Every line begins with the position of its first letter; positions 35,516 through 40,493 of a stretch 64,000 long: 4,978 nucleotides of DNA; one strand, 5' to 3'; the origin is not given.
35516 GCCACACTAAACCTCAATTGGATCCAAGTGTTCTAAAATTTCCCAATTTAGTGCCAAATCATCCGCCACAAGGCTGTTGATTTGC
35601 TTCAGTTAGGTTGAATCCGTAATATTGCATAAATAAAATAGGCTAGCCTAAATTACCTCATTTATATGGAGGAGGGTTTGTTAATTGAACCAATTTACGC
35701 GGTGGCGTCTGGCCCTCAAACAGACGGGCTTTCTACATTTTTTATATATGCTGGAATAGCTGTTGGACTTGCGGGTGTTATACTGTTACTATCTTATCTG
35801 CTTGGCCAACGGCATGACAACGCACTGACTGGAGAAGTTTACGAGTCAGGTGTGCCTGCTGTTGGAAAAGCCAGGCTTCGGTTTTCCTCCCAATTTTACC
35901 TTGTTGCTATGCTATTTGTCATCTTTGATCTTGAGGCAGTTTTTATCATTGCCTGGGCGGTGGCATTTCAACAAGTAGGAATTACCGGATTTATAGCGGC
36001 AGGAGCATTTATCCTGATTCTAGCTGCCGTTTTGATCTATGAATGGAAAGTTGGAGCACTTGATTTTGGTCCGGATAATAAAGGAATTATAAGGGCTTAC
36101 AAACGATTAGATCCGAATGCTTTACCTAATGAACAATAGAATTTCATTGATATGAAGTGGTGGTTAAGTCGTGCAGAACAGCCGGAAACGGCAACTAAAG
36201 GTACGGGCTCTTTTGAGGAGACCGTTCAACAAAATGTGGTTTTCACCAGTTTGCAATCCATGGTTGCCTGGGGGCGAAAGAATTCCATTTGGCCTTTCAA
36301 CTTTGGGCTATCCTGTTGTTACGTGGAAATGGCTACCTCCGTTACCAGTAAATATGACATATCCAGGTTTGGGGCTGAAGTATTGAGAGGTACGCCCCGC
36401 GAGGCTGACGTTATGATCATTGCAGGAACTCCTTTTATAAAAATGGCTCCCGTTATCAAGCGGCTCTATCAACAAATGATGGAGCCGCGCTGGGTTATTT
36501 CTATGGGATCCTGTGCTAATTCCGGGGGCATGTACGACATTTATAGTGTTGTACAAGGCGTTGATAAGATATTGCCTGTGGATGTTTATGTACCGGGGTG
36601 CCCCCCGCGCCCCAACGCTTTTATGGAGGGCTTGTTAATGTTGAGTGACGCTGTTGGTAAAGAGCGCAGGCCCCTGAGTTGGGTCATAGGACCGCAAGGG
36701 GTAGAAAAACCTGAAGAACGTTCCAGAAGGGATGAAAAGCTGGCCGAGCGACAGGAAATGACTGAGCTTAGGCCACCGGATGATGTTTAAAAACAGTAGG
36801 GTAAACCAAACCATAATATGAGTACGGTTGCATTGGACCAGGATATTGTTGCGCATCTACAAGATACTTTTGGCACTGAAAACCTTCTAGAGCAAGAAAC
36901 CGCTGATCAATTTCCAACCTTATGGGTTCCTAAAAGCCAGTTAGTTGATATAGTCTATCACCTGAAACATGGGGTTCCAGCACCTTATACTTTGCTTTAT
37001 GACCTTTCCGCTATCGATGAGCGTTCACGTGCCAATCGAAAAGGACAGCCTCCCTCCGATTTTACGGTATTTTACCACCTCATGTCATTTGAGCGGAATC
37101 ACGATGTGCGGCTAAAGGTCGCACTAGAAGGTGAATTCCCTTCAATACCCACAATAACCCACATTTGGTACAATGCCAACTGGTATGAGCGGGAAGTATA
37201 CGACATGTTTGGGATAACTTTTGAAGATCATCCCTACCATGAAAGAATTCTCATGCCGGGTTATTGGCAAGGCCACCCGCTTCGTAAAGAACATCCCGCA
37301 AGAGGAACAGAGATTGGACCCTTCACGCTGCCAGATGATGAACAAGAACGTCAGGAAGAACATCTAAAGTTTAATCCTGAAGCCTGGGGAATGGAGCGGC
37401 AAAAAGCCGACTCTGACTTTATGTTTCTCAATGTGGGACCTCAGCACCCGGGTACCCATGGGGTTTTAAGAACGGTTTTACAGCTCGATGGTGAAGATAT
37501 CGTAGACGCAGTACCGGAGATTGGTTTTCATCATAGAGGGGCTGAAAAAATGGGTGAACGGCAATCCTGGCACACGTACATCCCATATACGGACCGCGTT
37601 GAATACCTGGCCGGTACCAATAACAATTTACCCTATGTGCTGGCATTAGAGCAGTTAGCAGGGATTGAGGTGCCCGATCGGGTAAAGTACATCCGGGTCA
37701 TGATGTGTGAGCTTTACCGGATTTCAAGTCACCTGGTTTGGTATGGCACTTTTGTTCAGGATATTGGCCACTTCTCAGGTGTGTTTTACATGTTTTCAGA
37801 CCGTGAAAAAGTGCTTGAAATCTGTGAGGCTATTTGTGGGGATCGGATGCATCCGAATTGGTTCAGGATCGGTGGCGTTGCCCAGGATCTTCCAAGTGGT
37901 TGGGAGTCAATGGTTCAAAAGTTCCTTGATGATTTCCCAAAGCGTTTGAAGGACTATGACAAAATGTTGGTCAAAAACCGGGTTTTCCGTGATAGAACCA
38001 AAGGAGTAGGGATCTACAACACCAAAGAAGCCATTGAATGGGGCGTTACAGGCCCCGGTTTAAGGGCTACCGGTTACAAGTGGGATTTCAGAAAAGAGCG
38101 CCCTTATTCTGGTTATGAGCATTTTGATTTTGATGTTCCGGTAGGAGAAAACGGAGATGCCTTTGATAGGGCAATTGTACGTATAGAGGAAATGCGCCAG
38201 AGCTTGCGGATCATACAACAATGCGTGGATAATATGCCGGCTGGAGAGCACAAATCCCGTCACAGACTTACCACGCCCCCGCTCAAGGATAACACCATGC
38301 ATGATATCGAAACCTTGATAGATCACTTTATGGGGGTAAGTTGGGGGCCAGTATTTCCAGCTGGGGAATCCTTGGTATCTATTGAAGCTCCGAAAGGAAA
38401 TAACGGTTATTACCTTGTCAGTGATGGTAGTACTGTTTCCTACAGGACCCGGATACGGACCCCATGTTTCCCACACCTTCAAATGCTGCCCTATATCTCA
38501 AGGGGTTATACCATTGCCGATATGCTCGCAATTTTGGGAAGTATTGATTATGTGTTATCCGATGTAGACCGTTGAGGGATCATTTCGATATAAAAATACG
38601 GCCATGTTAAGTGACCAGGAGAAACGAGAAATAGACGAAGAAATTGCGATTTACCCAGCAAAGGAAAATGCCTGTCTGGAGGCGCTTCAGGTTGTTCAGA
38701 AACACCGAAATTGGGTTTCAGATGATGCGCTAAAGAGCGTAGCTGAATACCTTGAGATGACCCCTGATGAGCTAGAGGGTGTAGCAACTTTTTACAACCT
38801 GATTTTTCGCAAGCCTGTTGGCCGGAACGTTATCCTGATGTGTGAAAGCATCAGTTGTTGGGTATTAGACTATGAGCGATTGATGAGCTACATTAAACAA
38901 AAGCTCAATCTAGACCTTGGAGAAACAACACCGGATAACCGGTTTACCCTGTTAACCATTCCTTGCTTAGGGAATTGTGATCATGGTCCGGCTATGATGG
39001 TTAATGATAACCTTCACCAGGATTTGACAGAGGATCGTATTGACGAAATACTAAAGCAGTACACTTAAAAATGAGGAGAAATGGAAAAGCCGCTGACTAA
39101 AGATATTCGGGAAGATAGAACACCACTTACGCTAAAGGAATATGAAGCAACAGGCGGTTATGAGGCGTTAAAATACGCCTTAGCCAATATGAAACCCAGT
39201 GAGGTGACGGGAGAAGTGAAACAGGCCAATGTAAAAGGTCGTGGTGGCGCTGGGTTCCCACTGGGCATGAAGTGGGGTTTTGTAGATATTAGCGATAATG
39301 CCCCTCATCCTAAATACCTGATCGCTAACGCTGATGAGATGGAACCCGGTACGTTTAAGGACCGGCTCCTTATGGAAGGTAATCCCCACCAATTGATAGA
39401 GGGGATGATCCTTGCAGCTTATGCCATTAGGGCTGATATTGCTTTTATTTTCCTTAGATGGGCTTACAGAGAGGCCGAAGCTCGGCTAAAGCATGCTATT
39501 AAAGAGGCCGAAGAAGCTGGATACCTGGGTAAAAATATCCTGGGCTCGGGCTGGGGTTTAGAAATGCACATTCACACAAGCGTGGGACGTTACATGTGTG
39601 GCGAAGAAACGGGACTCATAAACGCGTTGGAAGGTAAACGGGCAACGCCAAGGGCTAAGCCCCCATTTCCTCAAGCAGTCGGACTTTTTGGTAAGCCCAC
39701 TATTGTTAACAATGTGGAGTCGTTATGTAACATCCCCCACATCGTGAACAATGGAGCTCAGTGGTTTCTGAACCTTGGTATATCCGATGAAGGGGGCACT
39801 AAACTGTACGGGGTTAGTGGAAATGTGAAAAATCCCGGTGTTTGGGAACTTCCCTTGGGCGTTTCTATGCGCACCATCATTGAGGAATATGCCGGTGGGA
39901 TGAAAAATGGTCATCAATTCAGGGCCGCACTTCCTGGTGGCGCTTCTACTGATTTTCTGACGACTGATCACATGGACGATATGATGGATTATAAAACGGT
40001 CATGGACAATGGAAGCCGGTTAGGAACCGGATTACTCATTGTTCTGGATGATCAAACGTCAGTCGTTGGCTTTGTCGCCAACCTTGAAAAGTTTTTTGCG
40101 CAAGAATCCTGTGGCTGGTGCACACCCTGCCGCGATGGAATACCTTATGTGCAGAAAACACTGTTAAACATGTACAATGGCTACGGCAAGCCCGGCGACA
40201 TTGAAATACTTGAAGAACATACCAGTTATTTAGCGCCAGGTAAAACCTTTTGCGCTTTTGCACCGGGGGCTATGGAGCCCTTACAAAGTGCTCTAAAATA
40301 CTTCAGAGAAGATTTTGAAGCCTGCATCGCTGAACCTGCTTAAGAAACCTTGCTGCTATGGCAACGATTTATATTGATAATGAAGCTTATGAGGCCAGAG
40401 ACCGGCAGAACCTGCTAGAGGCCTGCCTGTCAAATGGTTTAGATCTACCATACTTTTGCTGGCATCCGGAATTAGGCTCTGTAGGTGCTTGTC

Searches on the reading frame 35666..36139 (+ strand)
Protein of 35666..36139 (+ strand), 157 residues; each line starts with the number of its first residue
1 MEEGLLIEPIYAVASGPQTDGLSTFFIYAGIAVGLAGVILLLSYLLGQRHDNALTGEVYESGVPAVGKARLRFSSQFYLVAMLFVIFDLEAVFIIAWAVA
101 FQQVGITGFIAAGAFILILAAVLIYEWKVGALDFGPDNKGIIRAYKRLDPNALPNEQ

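Call 12: search_protein_families(library=pfam, proteins=[window:35666-36139:+], max_evalue=0.001)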
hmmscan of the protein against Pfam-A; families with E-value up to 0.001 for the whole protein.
window:35666-36139:+ (157 aa): 1 family
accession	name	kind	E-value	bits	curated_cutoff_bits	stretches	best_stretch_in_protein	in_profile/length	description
PF00507.24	Oxidored_q4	-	1.7e-30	105.5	23.3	1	38-133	3-98/99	NADH-ubiquinone/plastoquinone oxidoreductase, chain 3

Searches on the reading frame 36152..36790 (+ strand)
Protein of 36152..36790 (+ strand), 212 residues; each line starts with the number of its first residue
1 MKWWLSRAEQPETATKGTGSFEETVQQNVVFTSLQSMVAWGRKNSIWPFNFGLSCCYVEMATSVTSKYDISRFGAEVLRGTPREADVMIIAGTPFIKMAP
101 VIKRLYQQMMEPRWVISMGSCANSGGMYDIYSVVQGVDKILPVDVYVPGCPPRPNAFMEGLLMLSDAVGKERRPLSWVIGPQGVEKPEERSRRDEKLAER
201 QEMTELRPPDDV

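Call 12: search_protein_families(library=pfam, proteins=[window:36152-36790:+], max_evalue=0.001)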
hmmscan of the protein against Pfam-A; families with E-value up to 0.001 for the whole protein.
window:36152-36790:+ (212 aa): 1 family
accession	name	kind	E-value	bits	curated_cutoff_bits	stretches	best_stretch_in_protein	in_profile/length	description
PF01058.29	Oxidored_q6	-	3.4e-25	88.7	27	1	55-164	3-128/128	NADH ubiquinone oxidoreductase, 20 Kd subunit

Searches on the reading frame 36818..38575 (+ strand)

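Call 12: search_protein_families(library=pfam, proteins=[window:36818-38575:+], max_evalue=0.001)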
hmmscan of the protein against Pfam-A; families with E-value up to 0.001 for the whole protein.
window:36818-38575:+ (585 aa): 2 families
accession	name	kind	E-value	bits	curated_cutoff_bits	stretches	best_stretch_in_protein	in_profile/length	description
PF00346.24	Complex1_49kDa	-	9.1e-115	382.8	24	1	315-585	1-271/271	Respiratory-chain NADH dehydrogenase, 49 Kd subunit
PF00329.25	Complex1_30kDa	-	1.7e-40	138.8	22.5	1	35-164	1-123/124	Respiratory-chain NADH dehydrogenase, 30 Kd subunit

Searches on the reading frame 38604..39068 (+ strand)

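Call 12: search_protein_families(library=pfam, proteins=[window:38604-39068:+], max_evalue=0.001)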
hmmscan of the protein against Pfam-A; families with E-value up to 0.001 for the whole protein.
window:38604-39068:+ (154 aa): 1 family
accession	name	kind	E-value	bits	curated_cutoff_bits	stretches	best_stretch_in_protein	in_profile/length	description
PF01257.25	2Fe-2S_thioredx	-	1.1e-48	165.2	24.8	1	10-153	1-144/145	Thioredoxin-like [2Fe-2S] ferredoxin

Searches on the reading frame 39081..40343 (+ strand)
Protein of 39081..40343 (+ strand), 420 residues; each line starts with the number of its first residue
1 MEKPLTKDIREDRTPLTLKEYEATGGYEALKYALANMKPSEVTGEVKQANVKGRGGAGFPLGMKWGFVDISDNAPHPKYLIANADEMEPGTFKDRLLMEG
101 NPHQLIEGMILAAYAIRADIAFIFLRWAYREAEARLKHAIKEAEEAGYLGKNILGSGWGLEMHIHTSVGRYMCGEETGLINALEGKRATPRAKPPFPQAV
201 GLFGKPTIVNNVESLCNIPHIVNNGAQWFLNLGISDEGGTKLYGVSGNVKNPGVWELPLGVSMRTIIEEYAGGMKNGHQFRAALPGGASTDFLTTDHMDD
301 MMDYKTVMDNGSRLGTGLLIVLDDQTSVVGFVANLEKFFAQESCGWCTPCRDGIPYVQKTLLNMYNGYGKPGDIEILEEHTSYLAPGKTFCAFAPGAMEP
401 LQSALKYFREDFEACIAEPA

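Call 12: search_protein_families(library=pfam, proteins=[window:39081-40343:+], max_evalue=0.001)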
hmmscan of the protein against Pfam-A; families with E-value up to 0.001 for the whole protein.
window:39081-40343:+ (420 aa): 4 families
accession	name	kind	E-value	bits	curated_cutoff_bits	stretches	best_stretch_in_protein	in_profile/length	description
PF01512.22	Complex1_51K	-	2.1e-44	151.5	31.2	1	46-220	1-150/150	Nuo51 FMN-binding domain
PF10589.14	NADH_4Fe-4S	-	4.2e-24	84.7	23.5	1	332-414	3-84/85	NADH-ubiquinone oxidoreductase-F iron-sulfur binding region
PF10531.15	SLBB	-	9.6e-08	32.2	27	1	244-289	3-51/55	SLBB domain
PF22461.2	SLBB_2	-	2.3e-05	24.8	27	1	242-309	2-72/79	SLBB domain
